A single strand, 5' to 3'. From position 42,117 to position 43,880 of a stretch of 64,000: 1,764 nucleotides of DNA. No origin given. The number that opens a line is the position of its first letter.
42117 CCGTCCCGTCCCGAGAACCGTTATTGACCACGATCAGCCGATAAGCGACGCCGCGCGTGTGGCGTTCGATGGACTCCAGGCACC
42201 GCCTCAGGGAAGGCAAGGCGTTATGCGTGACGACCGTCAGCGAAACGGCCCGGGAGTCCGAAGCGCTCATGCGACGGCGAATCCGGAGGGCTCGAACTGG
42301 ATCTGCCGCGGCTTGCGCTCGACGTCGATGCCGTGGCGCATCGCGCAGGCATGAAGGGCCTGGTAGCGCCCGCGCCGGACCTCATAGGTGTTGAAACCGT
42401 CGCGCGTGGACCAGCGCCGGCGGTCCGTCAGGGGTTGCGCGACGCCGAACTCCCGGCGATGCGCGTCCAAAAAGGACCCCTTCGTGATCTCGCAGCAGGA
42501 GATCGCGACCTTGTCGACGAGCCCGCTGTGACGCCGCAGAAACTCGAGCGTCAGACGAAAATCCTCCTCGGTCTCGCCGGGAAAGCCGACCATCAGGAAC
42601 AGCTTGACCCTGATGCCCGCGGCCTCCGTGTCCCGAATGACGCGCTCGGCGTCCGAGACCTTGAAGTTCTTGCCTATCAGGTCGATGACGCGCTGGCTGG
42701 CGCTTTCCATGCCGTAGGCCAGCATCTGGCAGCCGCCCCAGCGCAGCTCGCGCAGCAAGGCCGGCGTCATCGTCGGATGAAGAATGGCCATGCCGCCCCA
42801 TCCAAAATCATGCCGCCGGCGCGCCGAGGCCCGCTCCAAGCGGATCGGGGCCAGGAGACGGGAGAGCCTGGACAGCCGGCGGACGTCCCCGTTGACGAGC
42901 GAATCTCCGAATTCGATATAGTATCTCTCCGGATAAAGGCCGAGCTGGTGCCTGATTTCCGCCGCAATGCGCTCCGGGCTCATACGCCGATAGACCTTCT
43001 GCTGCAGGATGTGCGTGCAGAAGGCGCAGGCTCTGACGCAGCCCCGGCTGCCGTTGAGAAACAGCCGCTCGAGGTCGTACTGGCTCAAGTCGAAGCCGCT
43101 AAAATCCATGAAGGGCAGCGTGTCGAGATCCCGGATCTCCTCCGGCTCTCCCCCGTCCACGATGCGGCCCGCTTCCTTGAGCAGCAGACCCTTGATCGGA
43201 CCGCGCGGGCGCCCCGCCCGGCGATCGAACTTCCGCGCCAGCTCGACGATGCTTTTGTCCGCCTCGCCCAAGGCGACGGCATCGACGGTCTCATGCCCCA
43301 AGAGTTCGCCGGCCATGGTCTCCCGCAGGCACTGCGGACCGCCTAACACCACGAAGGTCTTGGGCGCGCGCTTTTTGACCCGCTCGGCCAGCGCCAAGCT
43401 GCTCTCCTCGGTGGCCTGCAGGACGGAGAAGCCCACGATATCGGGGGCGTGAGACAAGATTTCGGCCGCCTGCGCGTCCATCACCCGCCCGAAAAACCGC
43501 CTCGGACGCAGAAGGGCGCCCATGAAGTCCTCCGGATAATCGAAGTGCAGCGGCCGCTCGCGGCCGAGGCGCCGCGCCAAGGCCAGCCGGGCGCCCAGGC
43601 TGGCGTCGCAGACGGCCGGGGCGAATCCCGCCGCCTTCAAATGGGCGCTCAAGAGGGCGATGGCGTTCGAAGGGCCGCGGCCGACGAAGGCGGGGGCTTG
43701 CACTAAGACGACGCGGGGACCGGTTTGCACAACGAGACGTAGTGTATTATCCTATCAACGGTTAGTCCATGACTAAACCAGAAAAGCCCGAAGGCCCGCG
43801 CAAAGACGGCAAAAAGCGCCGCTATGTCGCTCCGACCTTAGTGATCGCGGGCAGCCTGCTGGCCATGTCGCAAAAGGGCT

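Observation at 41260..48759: Glycan-assembly locus with two paralogous B12-binding radical-SAM enzymes, each paired with a GT2, plus a third GT2 and a Wzm/Wzt exporter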

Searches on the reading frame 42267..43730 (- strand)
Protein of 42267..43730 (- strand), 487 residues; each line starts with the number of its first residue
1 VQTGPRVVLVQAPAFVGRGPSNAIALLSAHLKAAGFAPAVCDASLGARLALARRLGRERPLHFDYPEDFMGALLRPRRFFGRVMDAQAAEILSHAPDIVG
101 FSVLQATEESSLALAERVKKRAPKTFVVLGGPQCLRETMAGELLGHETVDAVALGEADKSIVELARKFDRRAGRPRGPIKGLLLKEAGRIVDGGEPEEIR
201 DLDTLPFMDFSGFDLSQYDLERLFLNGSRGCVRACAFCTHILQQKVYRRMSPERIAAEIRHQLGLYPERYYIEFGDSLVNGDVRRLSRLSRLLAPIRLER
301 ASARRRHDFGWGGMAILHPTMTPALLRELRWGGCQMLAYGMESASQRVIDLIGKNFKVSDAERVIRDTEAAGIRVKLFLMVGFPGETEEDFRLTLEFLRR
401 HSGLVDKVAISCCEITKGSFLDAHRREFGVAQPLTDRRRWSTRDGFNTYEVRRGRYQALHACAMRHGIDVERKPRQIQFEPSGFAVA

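Call 3: search_protein_families(library=pfam, proteins=[window:42267-43730:-], max_evalue=0.01)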
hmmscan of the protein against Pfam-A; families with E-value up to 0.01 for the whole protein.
window:42267-43730:- (487 aa): 2 families
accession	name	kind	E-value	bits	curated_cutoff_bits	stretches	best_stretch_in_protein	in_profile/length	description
PF04055.27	Radical_SAM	-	9.8e-15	55.6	29.5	1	227-398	3-166/166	Radical SAM superfamily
PF02310.24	B12-binding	-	1e-08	35.5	32.1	1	88-164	44-120/121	B12 binding domain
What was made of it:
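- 42267..43730 (-): Class-B (B12-binding domain) radical-SAM enzyme rSAM#1, 487 aa. It is the family-defining enzyme. It is divergent from the peptide gene, with 38 bp between the start codons. Pfam (call 3).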

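Call 4: search_protein_families(library=ncbifam, proteins=[window:42267-43730:-], max_evalue=0.001)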
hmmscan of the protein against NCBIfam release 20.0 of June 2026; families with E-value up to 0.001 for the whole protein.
window:42267-43730:- (487 aa): 22 families
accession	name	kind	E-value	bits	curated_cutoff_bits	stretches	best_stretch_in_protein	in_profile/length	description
TIGR03975.1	rSAM_ocin_1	subfamily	1.1e-38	133.2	281.85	1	72-401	105-430/606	RiPP maturation radical SAM C-methyltransferase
NF050148.1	rSAM_ApyD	equivalog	3.4e-27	95.1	750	1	86-400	65-365/645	RiPP biosynthesis radical SAM protein ApyD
TIGR03471.1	HpnJ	equivalog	3.6e-25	88.8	577.6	1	107-400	80-364/472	hopanoid biosynthesis associated radical SAM protein HpnJ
TIGR04014.1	B12_SAM_MJ_0865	equivalog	2.3e-18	66.2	360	2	337-414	272-347/434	methyl-coenzyme M reductase glutamine C-methyltransferase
TIGR04013.1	B12_SAM_MJ_1487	hypoth_equivalog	4.9e-17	61.8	251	2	86-260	33-190/382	TIGR04013 family B12-binding domain/radical SAM domain-containing protein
TIGR02026.1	BchE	equivalog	7.9e-17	61.3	481.35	1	81-261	48-233/497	magnesium-protoporphyrin IX monomethyl ester anaerobic oxidative cyclase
TIGR04479.1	bcpD_PhpK_rSAM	subfamily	8.2e-16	57.4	600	1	113-400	129-408/504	PhpK family radical SAM P-methyltransferase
NF033712.0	B12_rSAM_KedN5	subfamily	1.6e-14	53.1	700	1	90-259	56-233/624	KedN5 family methylcobalamin-dependent radical SAM C-methyltransferase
TIGR04072.2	rSAM_ladder_B12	equivalog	1.3e-12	47.1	360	1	114-402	89-350/443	lipid biosynthesis B12-binding/radical SAM protein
NF040546.1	rSAM_CUAEP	equivalog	2.7e-12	46.1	500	1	110-409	63-348/468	CUAEP/CCAEP-tail radical SAM (seleno)protein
TIGR00089.1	TIGR00089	subfamily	1.8e-08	33.6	251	1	342-401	257-318/429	MiaB/RimO family radical SAM methylthiotransferase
TIGR03960.1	rSAM_fuse_unch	hypoth_equivalog_domain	2.9e-08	32.7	462.3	1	221-392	252-415/605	TIGR03960 family B12-binding radical SAM protein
NF038361.1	rSAM_Sden_1168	equivalog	3.1e-08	32.6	575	1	88-397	133-447/560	Sden_1168 family B12-binding radical SAM P-methyltransferase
TIGR04385.1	B12_rSAM_cofa1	equivalog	4.5e-08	32.7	450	1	151-396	125-359/438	B12 lower ligand biosynthesis radical SAM protein BzaD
TIGR01579.1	MiaB-like-C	equivalog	6.5e-07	28.9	357.05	1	334-400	249-317/416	tRNA (N(6)-L-threonylcarbamoyladenosine(37)-C(2))-methylthiotransferase MtaB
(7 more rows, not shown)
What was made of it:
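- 42267..43730 (-): NCBIfam best hit TIGR03975, 133 bits against a cut-off of 282 (call 4).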

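Call 7: find_homologous_proteins(query=window:42267-43730:-, max_evalue=1e-10)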
Query window:42267-43730:- (487 aa): 107 proteins with E <= 1e-10 among 8000 candidates.
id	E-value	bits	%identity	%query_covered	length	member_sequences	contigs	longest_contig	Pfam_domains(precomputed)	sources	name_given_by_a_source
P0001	0.0e+0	1096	100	100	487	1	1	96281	PF04055.28,PF02310.25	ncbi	-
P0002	4.7e-198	677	64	98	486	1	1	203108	PF04055.28,PF02310.25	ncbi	-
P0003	2.8e-156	539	54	98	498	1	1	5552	PF04055.28,PF02310.25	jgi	jgi:hypothetical protein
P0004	2.8e-151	523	55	97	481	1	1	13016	PF04055.28,PF02310.25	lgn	-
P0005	1.7e-149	517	54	96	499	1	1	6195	PF04055.28,PF02310.25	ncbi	ncbi:MAG: B12-binding domain-containing radical SAM protein [Elusimicrobiota bacterium]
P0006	8.0e-149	514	56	91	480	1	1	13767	PF04055.28,PF02310.25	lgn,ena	-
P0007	3.0e-148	513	52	99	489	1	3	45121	PF04055.28,PF02310.25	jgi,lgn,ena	-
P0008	1.2e-147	511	52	95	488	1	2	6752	PF04055.28,PF02310.25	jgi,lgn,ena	jgi:radical SAM superfamily enzyme YgiQ (UPF0313 family)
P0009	7.4e-146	505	52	97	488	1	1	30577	PF04055.28,PF02310.25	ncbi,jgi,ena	jgi:radical SAM superfamily enzyme YgiQ (UPF0313 family)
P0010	3.5e-143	496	55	91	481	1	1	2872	PF04055.28,PF02310.25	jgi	jgi:anaerobic magnesium-protoporphyrin IX monomethyl ester cyclase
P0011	4.3e-141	489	53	97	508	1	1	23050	PF04055.28,PF02310.25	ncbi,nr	ncbi:MAG: radical SAM protein [Elusimicrobiota bacterium]|nr:radical SAM protein [Elusimicrobiota ba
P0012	6.1e-139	482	52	94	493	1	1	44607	PF04055.28,PF02310.25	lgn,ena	-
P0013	9.5e-139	481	54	97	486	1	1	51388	PF04055.28,PF02310.25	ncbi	-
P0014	1.3e-138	481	53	93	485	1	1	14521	PF04055.28,PF02310.25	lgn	-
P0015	3.6e-138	479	51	97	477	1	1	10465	PF04055.28,PF02310.25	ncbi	-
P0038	1.3e-71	260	37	95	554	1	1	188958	PF04055.28,PF02310.25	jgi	jgi:radical SAM superfamily enzyme YgiQ (UPF0313 family)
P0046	5.3e-56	208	36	99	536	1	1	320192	PF04055.28,PF02310.25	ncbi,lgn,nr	ncbi:MAG: radical SAM protein [Elusimicrobia bacterium]|nr:radical SAM protein [Elusimicrobiota bact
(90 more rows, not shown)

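Call 8: find_encoding_contigs(protein=P0001, flank=10000, max_places=3)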
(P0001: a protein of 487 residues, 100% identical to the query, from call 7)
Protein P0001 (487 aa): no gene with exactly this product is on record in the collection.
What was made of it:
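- Tried and rejected: P0001 is not on record (call 8).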

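Call 9: find_encoding_contigs(protein=P0002, flank=10000, max_places=3)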
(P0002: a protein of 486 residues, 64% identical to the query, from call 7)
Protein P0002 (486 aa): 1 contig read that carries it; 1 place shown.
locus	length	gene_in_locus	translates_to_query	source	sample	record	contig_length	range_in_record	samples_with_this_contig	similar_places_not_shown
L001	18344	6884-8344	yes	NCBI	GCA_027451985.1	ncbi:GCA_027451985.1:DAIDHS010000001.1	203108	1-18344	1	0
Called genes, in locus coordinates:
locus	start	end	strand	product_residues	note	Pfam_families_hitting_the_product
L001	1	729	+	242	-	?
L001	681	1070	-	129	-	PF04343:DUF488, PF22751:DUF488-N3a, PF22752:DUF488-N3i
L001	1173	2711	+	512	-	PF02310:B12-binding (weak), PF04055:Radical_SAM, PF13282:DUF4070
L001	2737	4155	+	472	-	PF01212:Beta_elim_lyase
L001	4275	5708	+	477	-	PF02310:B12-binding (faint), PF04055:Radical_SAM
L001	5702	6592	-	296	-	PF00535:Glycos_transf_2, PF10111:Glyco_tranf_2_2 (faint)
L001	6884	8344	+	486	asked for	PF02310:B12-binding, PF04055:Radical_SAM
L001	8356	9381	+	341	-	PF00535:Glycos_transf_2, PF13641:Glyco_tranf_2_3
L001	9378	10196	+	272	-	PF13641:Glyco_tranf_2_3 (weak), PF00535:Glycos_transf_2, PF10111:Glyco_tranf_2_2 (weak), PF13632:Glyco_trans_2_3 (weak)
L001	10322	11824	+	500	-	PF02310:B12-binding, PF04055:Radical_SAM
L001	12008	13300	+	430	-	PF01794:Ferric_reduct, PF00175:NAD_binding_1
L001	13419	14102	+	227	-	PF13462:Thioredoxin_4, PF01323:DSBA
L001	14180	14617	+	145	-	-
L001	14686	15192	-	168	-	PF09900:DUF2127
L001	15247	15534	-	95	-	-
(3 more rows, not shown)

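Call 10: find_encoding_contigs(protein=P0012, flank=10000, max_places=2)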
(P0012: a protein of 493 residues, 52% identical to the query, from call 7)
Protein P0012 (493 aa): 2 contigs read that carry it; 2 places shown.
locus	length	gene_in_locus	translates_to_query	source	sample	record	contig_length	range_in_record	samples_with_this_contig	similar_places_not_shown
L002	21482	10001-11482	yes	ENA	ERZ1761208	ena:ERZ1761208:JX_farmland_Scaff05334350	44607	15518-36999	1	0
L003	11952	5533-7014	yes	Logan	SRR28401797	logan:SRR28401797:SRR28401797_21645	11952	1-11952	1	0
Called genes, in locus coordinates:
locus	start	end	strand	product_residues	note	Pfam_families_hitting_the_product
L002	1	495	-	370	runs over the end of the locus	PF12679:ABC2_membrane_2, PF12698:ABC2_membrane_3, PF01061:ABC2_membrane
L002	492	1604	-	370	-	PF12679:ABC2_membrane_2, PF12698:ABC2_membrane_3, PF01061:ABC2_membrane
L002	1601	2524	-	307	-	PF00005:ABC_tran, PF13304:AAA_21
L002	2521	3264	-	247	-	PF00005:ABC_tran, PF13304:AAA_21 (weak)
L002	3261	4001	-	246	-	PF25973:BSH_CzcB (weak), PF25984:BSH_YknX (faint)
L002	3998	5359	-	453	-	PF02321:OEP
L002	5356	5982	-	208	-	PF00440:TetR_N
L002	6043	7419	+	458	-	PF00884:Sulfatase, PF01663:Phosphodiest, PF16347:SGSH_C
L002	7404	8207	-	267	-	PF00535:Glycos_transf_2, PF10111:Glyco_tranf_2_2, PF13641:Glyco_tranf_2_3, PF10111:Glyco_tranf_2_2 (weak)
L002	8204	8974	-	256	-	PF13640:2OG-FeII_Oxy_3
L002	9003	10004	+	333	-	PF13640:2OG-FeII_Oxy_3, PF13661:2OG-FeII_Oxy_4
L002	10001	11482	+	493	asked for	PF02310:B12-binding (faint), PF04055:Radical_SAM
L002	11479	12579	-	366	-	PF13640:2OG-FeII_Oxy_3, PF13661:2OG-FeII_Oxy_4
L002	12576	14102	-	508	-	PF02310:B12-binding, PF04055:Radical_SAM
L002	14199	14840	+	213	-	PF13640:2OG-FeII_Oxy_3 (weak)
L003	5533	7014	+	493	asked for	PF02310:B12-binding (faint), PF04055:Radical_SAM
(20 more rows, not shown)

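Call 11: find_encoding_contigs(protein=P0013, flank=10000, max_places=2)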
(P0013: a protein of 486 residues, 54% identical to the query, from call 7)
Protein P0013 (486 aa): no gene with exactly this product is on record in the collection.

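Call 12: find_encoding_contigs(protein=P0007, flank=10000, max_places=2)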
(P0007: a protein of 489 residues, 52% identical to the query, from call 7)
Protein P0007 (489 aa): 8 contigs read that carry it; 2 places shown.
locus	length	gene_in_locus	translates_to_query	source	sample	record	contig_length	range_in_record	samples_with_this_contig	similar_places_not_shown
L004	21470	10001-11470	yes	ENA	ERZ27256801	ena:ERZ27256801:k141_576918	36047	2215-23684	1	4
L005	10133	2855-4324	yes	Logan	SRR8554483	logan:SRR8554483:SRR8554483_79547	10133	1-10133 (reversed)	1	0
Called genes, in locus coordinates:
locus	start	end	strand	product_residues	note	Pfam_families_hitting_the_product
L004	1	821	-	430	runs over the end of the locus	PF03600:CitMHS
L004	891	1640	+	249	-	PF00072:Response_reg, PF00989:PAS (weak)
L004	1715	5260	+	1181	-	PF01855:POR_N, PF17147:PFOR_II, PF01558:POR, PF10371:EKR, PF12837:Fer4_6, PF12838:Fer4_7, PF13183:Fer4_8, PF13484:Fer4_16, +6 more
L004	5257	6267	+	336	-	PF01180:DHO_dh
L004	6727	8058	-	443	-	PF01041:DegT_DnrJ_EryC1, PF01212:Beta_elim_lyase (faint)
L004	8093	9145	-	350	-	PF00248:Aldo_ket_red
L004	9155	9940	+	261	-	PF02668:TauD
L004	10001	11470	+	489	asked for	PF02310:B12-binding (faint), PF04055:Radical_SAM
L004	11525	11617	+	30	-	-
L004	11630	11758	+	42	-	-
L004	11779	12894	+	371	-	PF13439:Glyco_transf_4, PF13579:Glyco_trans_4_4 (weak), PF00534:Glycos_transf_1, PF13692:Glyco_trans_1_4, PF13524:Glyco_trans_1_2 (weak)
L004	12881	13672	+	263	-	PF02585:PIG-L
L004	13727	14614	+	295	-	PF00535:Glycos_transf_2, PF10111:Glyco_tranf_2_2 (weak), PF13641:Glyco_tranf_2_3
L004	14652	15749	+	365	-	PF13439:Glyco_transf_4, PF20706:GT4-conflict (weak), PF00534:Glycos_transf_1, PF13692:Glyco_trans_1_4, PF13524:Glyco_trans_1_2 (weak)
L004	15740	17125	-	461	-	PF09913:DUF2142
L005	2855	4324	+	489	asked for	PF02310:B12-binding (faint), PF04055:Radical_SAM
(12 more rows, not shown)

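Call 20: find_related_loci(query=A1, collection=genome_contigs, flank=10000)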
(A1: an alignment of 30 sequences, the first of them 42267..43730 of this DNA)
Query A1 (487 aa) in genome_contigs; peptide patterns used: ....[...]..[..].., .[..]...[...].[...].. (x = any residue, [..] = any of these).
279 stretches matched a pattern; 119 encode a relative of the query (tblastn E <= 1e-3); the best 80 are kept; 79 distinct loci.
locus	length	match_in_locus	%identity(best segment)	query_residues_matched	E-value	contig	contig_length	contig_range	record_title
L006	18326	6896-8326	64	6-482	0e+0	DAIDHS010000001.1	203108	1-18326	MAG TPA_asm: Elusimicrobia bacterium isolate clean11 NODE_1_length_203108_cov_5.130433, whole genome shotgun sequence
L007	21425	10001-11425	53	1-476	2e-151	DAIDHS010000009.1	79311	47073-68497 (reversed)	MAG TPA_asm: Elusimicrobia bacterium isolate clean11 NODE_9_length_79311_cov_4.888331, whole genome shotgun sequence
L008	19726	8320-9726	53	6-477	8e-144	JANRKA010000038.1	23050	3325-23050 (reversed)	MAG: Elusimicrobiota bacterium isolate bins.479 k141_4721728, whole genome shotgun sequence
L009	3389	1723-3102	52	6-468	1e-145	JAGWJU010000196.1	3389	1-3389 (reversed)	MAG: Elusimicrobia bacterium isolate REEB145 contig-150_43376, whole genome shotgun sequence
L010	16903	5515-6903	51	6-471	4e-137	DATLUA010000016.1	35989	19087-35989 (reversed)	MAG TPA_asm: Elusimicrobiota bacterium isolate SMAG_U13971 k141_919233, whole genome shotgun sequence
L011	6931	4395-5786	50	6-470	1e-131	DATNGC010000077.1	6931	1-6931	MAG TPA_asm: Elusimicrobiota bacterium isolate SMAG_U11311 k141_416346, whole genome shotgun sequence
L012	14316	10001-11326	37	6-468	5e-81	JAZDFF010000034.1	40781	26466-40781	MAG: Candidatus Omnitrophota bacterium isolate MEGAHIT-group-0.194 k141_4945843, whole genome shotgun sequence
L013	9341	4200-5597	34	6-474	7e-80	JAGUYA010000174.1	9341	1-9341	MAG: Candidatus Omnitrophota bacterium isolate DeMMO4_14 c_000000004101, whole genome shotgun sequence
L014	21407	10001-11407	37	6-474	3e-78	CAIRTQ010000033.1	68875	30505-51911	MAG: uncultured Elusimicrobia bacterium isolate MJ-2014_bin-0981 genome assembly, contig: bin-0981:033/158, whole genome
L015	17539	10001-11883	35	6-468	1e-78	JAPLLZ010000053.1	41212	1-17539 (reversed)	MAG: Candidatus Omnitrophota bacterium isolate LacPavin_0419_WC90_MAG_39_8 LacPavin_0419_WC90_scaffold_107755, whole gen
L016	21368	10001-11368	33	6-471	1e-77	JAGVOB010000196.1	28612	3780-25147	MAG: Candidatus Omnitrophota bacterium isolate DeMMO3_15 c_000000062559, whole genome shotgun sequence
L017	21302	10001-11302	36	6-460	2e-77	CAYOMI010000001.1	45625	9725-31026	MAG TPA_asm: uncultured Planctomycetales bacterium isolate SRP098346_co1_93 genome assembly, contig: NODE_400_length_456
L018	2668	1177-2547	35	6-468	3e-77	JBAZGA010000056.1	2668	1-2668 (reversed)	MAG: Candidatus Omnitrophota bacterium isolate SO_2017_LW3_33 NODE_166914_length_2668_cov_1.123573_LW162_2017, whole gen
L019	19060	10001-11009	58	84-422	6e-94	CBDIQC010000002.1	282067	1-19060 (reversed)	MAG: uncultured Elusimicrobia bacterium isolate NI882-mx-bin12 genome assembly, contig: N-N882-C340, whole genome shotgu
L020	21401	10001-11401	37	6-472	2e-82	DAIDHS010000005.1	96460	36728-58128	MAG TPA_asm: Elusimicrobia bacterium isolate clean11 NODE_5_length_96460_cov_5.520911, whole genome shotgun sequence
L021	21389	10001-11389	36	6-469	4e-73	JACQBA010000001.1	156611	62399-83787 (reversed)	MAG: Elusimicrobia bacterium isolate NC_groundwater_930_Pr1_S-0.2um_66_35 Montesol18-Sp2_coassembly_scaffold_42952, whol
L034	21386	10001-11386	29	6-468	1e-51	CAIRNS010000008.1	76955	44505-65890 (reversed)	MAG: uncultured Elusimicrobia bacterium isolate AM-2014_bin-1828 genome assembly, contig: bin-1828:08/31, whole genome s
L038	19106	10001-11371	32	6-468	6e-63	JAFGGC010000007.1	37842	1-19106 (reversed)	MAG: Endomicrobiales bacterium isolate Zod_Metabat.1366 k87_1864483, whole genome shotgun sequence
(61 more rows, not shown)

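Call 26: search_solved_structures(query=A1, max_evalue=0.001)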
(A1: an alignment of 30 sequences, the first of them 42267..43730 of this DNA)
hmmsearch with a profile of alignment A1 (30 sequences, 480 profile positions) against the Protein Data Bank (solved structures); distinct sequences matched with E-value up to 0.001: 8.
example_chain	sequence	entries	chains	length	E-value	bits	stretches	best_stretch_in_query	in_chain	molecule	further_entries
9ccb_A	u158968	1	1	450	6.6e-14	54.9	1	315-413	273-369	Radical SAM core domain-containing protein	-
7kdx_A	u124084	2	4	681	7e-10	41.6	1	72-254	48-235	Methyltransferase TokK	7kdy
9n1b_A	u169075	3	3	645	5.5e-08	35.4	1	112-254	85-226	Radical SAM protein | Radical SAM enzyme CysS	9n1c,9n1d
5ul2_A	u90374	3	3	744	2.9e-06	29.7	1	67-405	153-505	OxsB protein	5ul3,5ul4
2qgq_A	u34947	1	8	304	3.8e-05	26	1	219-395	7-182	Protein TM_1862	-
4jc0_A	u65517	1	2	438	6.4e-05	25.3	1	219-395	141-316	Ribosomal protein S12 methylthiotransferase RimO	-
7mjv_A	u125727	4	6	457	0.00024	23.3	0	328-394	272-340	tRNA-2-methylthio-N(6)-dimethylallyladenosine synthase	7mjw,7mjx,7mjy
7mjz_A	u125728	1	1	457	0.00025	23.3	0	328-394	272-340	tRNA-2-methylthio-N(6)-dimethylallyladenosine synthase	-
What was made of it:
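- The best PDB match by sequence is MgmA, a protein-residue C-methylase (calls 4, 26).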

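Call 37: predict_structure(alignment_id=A1)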
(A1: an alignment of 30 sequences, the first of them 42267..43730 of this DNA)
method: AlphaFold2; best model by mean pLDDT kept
length: 487 residues; sequences in the alignment: 30
mean_pLDDT: 90.4   pTM: 0.89
mean pLDDT of the five models: 90.4, 89.2, 88.8, 86.9, 86.0
residues with pLDDT >= 90: 352; 70-90: 112; 50-70: 9; < 50: 14
segments of 3 or more residues with pLDDT < 50: 474-487
pLDDT, mean of each block of 10 residues (from residue 1): 87 87 96 97 95 88 82 89 98 98 88 98 97 80 94 92 97 95 93 91 96 93 90 83 78 97 95 82 90 96 87 92 97 96 97 94 98 97 96 98 97 87 92 84 93 95 97 44 29
secondary structure, 60 per line:
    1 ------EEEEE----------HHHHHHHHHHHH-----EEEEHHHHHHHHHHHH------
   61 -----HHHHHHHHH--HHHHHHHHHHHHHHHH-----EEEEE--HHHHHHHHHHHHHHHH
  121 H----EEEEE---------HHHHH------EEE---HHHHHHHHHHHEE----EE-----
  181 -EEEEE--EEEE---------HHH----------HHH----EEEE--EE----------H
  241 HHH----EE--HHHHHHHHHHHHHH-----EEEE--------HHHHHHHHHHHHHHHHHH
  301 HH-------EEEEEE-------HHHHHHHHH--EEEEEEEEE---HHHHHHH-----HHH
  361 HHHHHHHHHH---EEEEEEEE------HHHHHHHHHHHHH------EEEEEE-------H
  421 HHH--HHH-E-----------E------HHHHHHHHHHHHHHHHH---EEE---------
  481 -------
elements in order: E7-11 H22-33 E39-42 H43-54 H66-74 H77-92 E98-102 H105-121 E126-130 H140-144 E151-153 H157-167 E182-186 E189-192 E222-225 H240-243 H252-265 E271-274 H283-302 E310-315 H323-331 E334-342 H346-352 H358-370 E374-381 H388-400 E407-412 H420-423 H449-465 E469-471
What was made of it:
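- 42267..43730 (-): AF2 pLDDT 90.4 (call 37).
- On RiPP biosynthetic gene cluster (generic definition): The rSAM model shows no winged-helix appendage (call 37).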
